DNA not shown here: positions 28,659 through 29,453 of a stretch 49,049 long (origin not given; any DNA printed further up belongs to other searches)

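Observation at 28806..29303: Intact stand-alone MurD domain-3 paralogue between murD and ftsW in the dcw operon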

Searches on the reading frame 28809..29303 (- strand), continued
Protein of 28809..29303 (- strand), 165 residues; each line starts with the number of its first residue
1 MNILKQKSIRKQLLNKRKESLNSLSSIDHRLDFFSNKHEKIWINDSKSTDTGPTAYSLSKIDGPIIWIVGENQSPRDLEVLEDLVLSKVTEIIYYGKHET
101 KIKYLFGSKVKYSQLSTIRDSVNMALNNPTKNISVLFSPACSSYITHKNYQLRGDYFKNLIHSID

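Call 62: find_homologous_proteins(query=P0191, max_evalue=1e-20)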
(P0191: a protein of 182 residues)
Query P0191 (182 aa): 322 proteins with E <= 1e-20 among 405 candidates; the best 120 are listed.
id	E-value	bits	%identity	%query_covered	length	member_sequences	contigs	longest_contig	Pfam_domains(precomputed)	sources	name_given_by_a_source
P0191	2.3e-115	400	100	100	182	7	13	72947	PF02875.27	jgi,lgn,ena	jgi:UDP-N-acetylmuramoylalanine--D-glutamate ligase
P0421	1.2e-85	304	77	100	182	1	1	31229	PF02875.27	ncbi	ncbi:MAG: hypothetical protein V1733_09955 [bacterium]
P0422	2.6e-78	280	71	100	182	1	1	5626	PF02875.27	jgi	-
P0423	2.9e-72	260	68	100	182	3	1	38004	PF02875.27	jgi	-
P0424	9.7e-71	255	65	100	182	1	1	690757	PF02875.27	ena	-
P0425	3.7e-70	253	66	100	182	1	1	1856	PF02875.27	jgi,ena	-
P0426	7.1e-70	252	67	100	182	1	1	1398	PF02875.27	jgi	-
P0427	1.9e-69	251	65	100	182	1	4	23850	PF02875.27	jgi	-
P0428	3.5e-69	250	63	100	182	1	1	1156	PF02875.27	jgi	-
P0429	7.8e-69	249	64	100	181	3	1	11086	PF02875.27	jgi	-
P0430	4.3e-68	246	64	100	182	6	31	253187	PF02875.27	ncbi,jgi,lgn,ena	-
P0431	5.2e-68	246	65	100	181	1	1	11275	PF02875.27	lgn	-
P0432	1.4e-67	245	62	100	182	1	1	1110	PF02875.27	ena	-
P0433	1.8e-67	244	61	100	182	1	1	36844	PF02875.27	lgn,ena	-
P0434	1.0e-66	242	64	100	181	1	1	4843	PF02875.27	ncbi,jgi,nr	ncbi:MAG: hypothetical protein HQ542_12315 [Bacteroidia bacterium]|nr:hypothetical protein [Bacteroi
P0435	2.8e-66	241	62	100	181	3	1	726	PF02875.27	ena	-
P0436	5.2e-66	240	61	100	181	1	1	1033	PF02875.27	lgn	-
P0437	6.3e-66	239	61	100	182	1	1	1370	PF02875.27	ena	-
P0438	1.3e-65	238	61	100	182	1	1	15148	PF02875.27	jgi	jgi:UDP-N-acetylmuramoylalanine--D-glutamate ligase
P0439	1.4e-65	238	62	100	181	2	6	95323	PF02875.27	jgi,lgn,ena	-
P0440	1.8e-65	238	63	100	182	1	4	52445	PF02875.27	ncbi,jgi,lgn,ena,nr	ncbi:MAG: hypothetical protein D4R67_10475 [Bacteroidetes bacterium]|nr:MAG: hypothetical protein D4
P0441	2.2e-65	238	62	100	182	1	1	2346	PF02875.27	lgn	-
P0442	1.4e-64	235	62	100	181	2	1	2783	PF02875.27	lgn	-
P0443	2.0e-64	235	62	100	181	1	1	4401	PF02875.27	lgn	-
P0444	3.3e-64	234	62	100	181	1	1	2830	PF02875.27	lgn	-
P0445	3.8e-64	234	62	100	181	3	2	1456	PF02875.27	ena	-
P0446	4.9e-64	233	62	100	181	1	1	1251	PF02875.27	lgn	-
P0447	5.2e-64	233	61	100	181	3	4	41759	PF02875.27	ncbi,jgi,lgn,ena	-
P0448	1.9e-63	231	60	100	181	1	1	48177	PF02875.27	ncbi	ncbi:glutamate ligase domain-containing protein [Bacteroidota bacterium]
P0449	2.7e-63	231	63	97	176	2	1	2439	PF02875.27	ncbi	ncbi:MAG: UDP-N-acetylmuramoyl-L-alanine--D-glutamate ligase, partial [Bacteroidota bacterium]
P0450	3.0e-63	231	62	100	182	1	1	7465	PF02875.27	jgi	-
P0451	8.4e-63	229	61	100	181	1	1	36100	PF02875.27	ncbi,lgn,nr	ncbi:MAG: hypothetical protein IH596_15050 [Bacteroidales bacterium]|nr:hypothetical protein [Bacter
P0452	9.5e-63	229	60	100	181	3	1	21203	PF02875.27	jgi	-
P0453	2.1e-62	228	59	100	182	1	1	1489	PF02875.27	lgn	-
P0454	2.8e-62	228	59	100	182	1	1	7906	PF02875.27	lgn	-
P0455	1.1e-60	222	58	100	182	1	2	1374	PF02875.27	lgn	-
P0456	1.6e-60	222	59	100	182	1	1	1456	PF02875.27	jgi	-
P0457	2.1e-60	221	57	100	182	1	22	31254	PF02875.27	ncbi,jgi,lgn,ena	-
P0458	2.6e-60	221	57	100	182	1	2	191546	PF02875.27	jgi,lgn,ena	-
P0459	3.9e-60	221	58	100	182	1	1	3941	PF02875.27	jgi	jgi:UDP-N-acetylmuramoylalanine--D-glutamate ligase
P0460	5.5e-60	220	57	100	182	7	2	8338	PF02875.27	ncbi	ncbi:MAG: cyanophycin synthetase [bacterium]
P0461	5.8e-60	220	56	100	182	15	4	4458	PF02875.27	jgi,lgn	-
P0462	6.1e-60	220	58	98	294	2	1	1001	PF02875.27,PF08245.19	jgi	jgi:UDP-N-acetylmuramoylalanine--D-glutamate ligase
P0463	6.9e-60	220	55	100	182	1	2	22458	PF02875.27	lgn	-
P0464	8.1e-60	220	56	100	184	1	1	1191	PF02875.27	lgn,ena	-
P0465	9.2e-60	219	57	100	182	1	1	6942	PF02875.27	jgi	-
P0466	1.3e-59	219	58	100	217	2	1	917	PF02875.27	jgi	jgi:UDP-N-acetylmuramoylalanine--D-glutamate ligase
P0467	1.4e-59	219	57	100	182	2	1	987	PF02875.27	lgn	-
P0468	1.4e-59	219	57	100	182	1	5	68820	PF02875.27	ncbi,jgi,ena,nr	ncbi:MAG TPA: hypothetical protein PKG48_03830 [Bacteroidales bacterium]|nr:hypothetical protein [Ba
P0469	1.5e-59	219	59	100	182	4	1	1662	PF02875.27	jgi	-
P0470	1.5e-59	219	57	100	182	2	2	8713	PF02875.27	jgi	-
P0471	1.8e-59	218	56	100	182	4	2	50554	PF02875.27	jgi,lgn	jgi:UDP-N-acetylmuramoylalanine--D-glutamate ligase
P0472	2.5e-59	218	57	100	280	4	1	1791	PF02875.27,PF08245.19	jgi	jgi:UDP-N-acetylmuramoylalanine--D-glutamate ligase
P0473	2.6e-59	218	54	100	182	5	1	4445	PF02875.27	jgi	-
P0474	4.2e-59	217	55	100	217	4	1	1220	PF02875.27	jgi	jgi:UDP-N-acetylmuramoylalanine--D-glutamate ligase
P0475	4.7e-59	217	55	100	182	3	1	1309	PF02875.27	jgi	jgi:UDP-N-acetylmuramoylalanine--D-glutamate ligase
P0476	5.2e-59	217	58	100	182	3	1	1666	PF02875.27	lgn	-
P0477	6.3e-59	217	57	100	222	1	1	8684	PF02875.27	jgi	jgi:UDP-N-acetylmuramoylalanine--D-glutamate ligase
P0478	8.7e-59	216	55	100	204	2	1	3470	PF02875.27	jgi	jgi:UDP-N-acetylmuramoylalanine--D-glutamate ligase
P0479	1.0e-58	216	57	100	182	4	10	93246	PF02875.27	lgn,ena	-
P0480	1.3e-58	216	57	100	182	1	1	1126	PF02875.27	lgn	-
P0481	1.4e-58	216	55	100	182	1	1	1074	PF02875.27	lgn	-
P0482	1.4e-58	216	57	100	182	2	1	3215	PF02875.27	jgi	jgi:UDP-N-acetylmuramoylalanine--D-glutamate ligase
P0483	2.3e-58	215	55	100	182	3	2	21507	PF02875.27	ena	-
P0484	3.0e-58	214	54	100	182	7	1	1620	PF02875.27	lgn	-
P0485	3.7e-58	214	58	100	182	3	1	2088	PF02875.27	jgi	jgi:UDP-N-acetylmuramoylalanine--D-glutamate ligase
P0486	3.8e-58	214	55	100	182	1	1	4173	PF02875.27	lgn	-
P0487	3.8e-58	214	54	100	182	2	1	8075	PF02875.27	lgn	-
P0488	6.2e-58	213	54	100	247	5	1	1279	PF02875.27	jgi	jgi:UDP-N-acetylmuramoylalanine--D-glutamate ligase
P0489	8.7e-58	213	55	100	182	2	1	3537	PF02875.27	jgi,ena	-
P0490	9.0e-58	213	54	100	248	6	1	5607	PF02875.27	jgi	-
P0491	1.0e-57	213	53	100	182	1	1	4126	PF02875.27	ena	-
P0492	1.0e-57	213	55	100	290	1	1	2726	PF02875.27,PF08245.19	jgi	-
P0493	1.3e-57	212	56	100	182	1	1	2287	PF02875.27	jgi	-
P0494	1.9e-57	212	55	100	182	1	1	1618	PF02875.27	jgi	jgi:UDP-N-acetylmuramoylalanine--D-glutamate ligase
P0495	2.3e-57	212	58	98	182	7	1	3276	PF02875.27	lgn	-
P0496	2.4e-57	211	54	100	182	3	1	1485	PF02875.27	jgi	jgi:UDP-N-acetylmuramoylalanine--D-glutamate ligase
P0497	2.7e-57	211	53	100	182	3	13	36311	PF02875.27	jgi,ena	jgi:UDP-N-acetylmuramoylalanine--D-glutamate ligase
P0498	3.1e-57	211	52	100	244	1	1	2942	PF02875.27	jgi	jgi:UDP-N-acetylmuramoylalanine--D-glutamate ligase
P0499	3.9e-57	211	57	100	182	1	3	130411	PF02875.27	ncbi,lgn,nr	ncbi:MAG: hypothetical protein NTW10_08350 [Bacteroidetes bacterium]|nr:hypothetical protein [Bacter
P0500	4.2e-57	211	55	100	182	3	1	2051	PF02875.27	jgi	jgi:UDP-N-acetylmuramoylalanine--D-glutamate ligase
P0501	4.2e-57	211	53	99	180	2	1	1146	PF02875.27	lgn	-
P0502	4.9e-57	210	56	100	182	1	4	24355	PF02875.27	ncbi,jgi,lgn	jgi:UDP-N-acetylmuramoylalanine--D-glutamate ligase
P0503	5.6e-57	210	53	100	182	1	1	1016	PF02875.27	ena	-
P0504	5.8e-57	210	53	100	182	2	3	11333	PF02875.27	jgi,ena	jgi:UDP-N-acetylmuramoylalanine--D-glutamate ligase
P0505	7.0e-57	210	53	100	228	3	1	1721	PF02875.27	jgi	jgi:UDP-N-acetylmuramoylalanine--D-glutamate ligase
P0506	7.3e-57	210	53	100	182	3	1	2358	PF02875.27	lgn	-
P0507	9.3e-57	210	54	100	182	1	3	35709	PF02875.27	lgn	-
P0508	9.5e-57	210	55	100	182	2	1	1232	PF02875.27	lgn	-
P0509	1.1e-56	209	53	100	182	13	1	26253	PF02875.27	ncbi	-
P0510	1.2e-56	209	53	97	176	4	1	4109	PF02875.27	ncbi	ncbi:MAG: Mur ligase family protein, partial [Bacteroidota bacterium]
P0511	1.3e-56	209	56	100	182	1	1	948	PF02875.27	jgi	jgi:UDP-N-acetylmuramoylalanine--D-glutamate ligase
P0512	1.3e-56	209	57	100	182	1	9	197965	PF02875.27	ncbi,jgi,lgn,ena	-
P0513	1.3e-56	209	56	100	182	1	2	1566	PF02875.27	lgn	-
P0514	1.4e-56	209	54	100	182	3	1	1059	PF02875.27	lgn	-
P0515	1.4e-56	209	52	100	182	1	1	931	PF02875.27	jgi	jgi:UDP-N-acetylmuramoylalanine--D-glutamate ligase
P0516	1.5e-56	209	55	100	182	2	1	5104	PF02875.27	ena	-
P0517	1.5e-56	209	54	100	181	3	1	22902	PF02875.27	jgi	-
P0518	1.5e-56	209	53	100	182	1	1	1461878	PF02875.27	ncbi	ncbi:MAG: glutamate ligase domain-containing protein [Bacteroidales bacterium]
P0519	1.6e-56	209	57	100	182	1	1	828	PF02875.27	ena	-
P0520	1.7e-56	209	53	100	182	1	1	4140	PF02875.27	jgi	jgi:UDP-N-acetylmuramoylalanine--D-glutamate ligase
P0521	1.7e-56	209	53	100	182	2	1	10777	PF02875.27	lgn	-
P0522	1.8e-56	209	52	100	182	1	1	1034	PF02875.27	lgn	-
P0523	2.2e-56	208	56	96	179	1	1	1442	PF02875.27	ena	-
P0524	2.6e-56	208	56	100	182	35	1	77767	PF02875.27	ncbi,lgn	-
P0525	2.8e-56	208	55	100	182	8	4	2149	PF02875.27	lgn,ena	-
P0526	2.8e-56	208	56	98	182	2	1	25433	PF02875.27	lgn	-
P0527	2.9e-56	208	54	100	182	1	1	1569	PF02875.27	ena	-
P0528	3.5e-56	208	55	100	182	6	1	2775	PF02875.27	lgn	-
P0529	4.4e-56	207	54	100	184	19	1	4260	PF02875.27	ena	-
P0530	4.9e-56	207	56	100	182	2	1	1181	PF02875.27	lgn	-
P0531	5.0e-56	207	55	100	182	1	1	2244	PF02875.27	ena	-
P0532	5.4e-56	207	51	100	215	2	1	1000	PF02875.27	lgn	-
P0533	6.4e-56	207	55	100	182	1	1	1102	PF02875.27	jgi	jgi:UDP-N-acetylmuramoylalanine--D-glutamate ligase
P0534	6.6e-56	207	52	100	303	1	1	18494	PF02875.27,PF08245.19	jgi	jgi:UDP-N-acetylmuramoylalanine--D-glutamate ligase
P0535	6.6e-56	207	55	100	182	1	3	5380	PF02875.27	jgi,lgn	jgi:UDP-N-acetylmuramoylalanine--D-glutamate ligase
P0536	6.7e-56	207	54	100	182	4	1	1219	PF02875.27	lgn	-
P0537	6.9e-56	207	52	100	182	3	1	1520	PF02875.27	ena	-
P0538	7.5e-56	207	55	100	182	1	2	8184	PF02875.27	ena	-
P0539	7.6e-56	207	55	100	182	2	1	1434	PF02875.27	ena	-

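Call 69: find_encoding_contigs(protein=P0534, flank=6000, max_places=1)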
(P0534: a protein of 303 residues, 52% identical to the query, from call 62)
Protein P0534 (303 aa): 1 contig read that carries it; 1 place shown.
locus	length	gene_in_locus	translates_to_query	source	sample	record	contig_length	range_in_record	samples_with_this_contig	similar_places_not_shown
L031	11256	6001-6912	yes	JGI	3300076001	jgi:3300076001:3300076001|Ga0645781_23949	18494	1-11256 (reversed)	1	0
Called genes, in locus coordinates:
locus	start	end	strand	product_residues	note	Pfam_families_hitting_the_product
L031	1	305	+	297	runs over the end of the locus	PF01728:FtsJ (faint), PF01795:Methyltransf_5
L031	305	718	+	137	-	PF19579:FtsL_2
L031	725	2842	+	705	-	PF03717:PBP_dimer, PF00905:Transpeptidase, PF03793:PASTA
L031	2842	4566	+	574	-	PF01225:Mur_ligase, PF08245:Mur_ligase_M, PF02875:Mur_ligase_C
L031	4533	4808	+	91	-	-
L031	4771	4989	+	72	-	-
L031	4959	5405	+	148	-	PF00953:Glycos_transf_4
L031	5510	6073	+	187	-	PF21377:MurD_N (weak), PF08245:Mur_ligase_M (weak)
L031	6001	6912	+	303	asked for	PF08245:Mur_ligase_M, PF02875:Mur_ligase_C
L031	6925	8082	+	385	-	PF01098:FTSW_RODA_SPOVE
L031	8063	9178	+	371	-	PF03033:Glyco_transf_28, PF04101:Glyco_tran_28_C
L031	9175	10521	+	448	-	PF01225:Mur_ligase, PF08245:Mur_ligase_M, PF02875:Mur_ligase_C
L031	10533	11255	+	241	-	?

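Call 70: find_encoding_contigs(protein=P0518, flank=10000, max_places=1)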
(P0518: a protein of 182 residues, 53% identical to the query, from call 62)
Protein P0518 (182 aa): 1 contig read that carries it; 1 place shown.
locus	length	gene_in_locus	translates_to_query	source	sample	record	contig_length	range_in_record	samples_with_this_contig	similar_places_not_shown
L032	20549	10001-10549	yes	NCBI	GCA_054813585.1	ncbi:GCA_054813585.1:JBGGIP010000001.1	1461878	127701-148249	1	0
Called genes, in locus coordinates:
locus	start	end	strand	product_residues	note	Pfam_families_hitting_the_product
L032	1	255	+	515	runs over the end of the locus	PF01039:Carboxyl_trans, PF03255:ACCA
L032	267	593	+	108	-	PF00364:Biotin_lipoyl, PF25917:BSH_RND, PF25919:BSH_CusB (weak), PF25973:BSH_CzcB (faint), PF25984:BSH_YknX (faint)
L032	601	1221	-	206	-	PF01926:MMR_HSR1, PF02421:FeoB_N (weak), PF03193:RsgA_GTPase (faint)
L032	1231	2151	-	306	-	PF13444:Acetyltransf_5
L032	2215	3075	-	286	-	PF19576:Acyltransf_2, PF01553:Acyltransferase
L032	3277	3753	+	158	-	PF02381:MraZ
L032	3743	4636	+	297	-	PF01795:Methyltransf_5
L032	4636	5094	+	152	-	PF19579:FtsL_2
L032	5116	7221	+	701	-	PF03717:PBP_dimer (weak), PF00905:Transpeptidase, PF03793:PASTA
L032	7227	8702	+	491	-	PF01225:Mur_ligase, PF08245:Mur_ligase_M, PF02875:Mur_ligase_C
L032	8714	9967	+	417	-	PF10555:MraY_sig1 (weak), PF00953:Glycos_transf_4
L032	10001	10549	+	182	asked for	PF02875:Mur_ligase_C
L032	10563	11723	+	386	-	PF01098:FTSW_RODA_SPOVE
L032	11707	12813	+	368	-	PF03033:Glyco_transf_28, PF04101:Glyco_tran_28_C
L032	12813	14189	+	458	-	PF01225:Mur_ligase, PF08245:Mur_ligase_M, PF02875:Mur_ligase_C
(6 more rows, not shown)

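Call 84: find_related_loci(query=A3, collection=metagenome_contigs, flank=3000)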
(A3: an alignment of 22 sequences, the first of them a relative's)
Query A3 (165 aa) in metagenome_contigs; peptide patterns used: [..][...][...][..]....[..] (x = any residue, [..] = any of these).
600 stretches matched a pattern (row limit reached: there are more); 592 encode a relative of the query (tblastn E <= 1e-3); the best 80 are kept; 80 distinct loci.
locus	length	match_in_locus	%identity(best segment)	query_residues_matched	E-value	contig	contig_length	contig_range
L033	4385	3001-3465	41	11-165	2e-40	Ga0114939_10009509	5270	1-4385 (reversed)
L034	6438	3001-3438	45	20-165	1e-39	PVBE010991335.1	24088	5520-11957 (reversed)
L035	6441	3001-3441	44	19-165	6e-38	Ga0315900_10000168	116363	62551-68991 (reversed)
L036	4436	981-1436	42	14-165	1e-37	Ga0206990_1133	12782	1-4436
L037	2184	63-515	41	11-165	1e-37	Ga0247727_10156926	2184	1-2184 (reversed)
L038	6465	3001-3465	41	12-165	2e-37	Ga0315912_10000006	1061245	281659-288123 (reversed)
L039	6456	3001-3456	41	14-165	2e-37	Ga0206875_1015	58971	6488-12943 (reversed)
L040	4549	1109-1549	44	19-165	8e-37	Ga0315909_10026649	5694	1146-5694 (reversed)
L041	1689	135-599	41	11-165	2e-37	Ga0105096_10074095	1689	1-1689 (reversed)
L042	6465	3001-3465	41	12-165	7e-37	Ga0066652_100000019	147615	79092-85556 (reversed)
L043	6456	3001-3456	40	14-165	4e-37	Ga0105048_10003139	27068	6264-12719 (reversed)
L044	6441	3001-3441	39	19-165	9e-36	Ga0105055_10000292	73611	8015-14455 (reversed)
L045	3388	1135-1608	39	9-165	1e-36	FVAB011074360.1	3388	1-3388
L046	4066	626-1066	44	19-165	9e-37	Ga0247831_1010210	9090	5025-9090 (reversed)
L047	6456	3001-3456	41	14-165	1e-36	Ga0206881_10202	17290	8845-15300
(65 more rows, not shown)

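Call 96: search_protein_families(library=pfam, alignment_id=A2, max_evalue=0.01)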
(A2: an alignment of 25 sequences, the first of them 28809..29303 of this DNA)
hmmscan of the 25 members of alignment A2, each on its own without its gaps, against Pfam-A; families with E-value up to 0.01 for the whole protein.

A. member 1, window:28809-29303:- (165 aa): 0 families

B. families by the number of members that match (of 25 scanned): 1 family
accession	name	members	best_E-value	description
PF02875.26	Mur_ligase_C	23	9e-11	Mur ligase, glutamate ligase domain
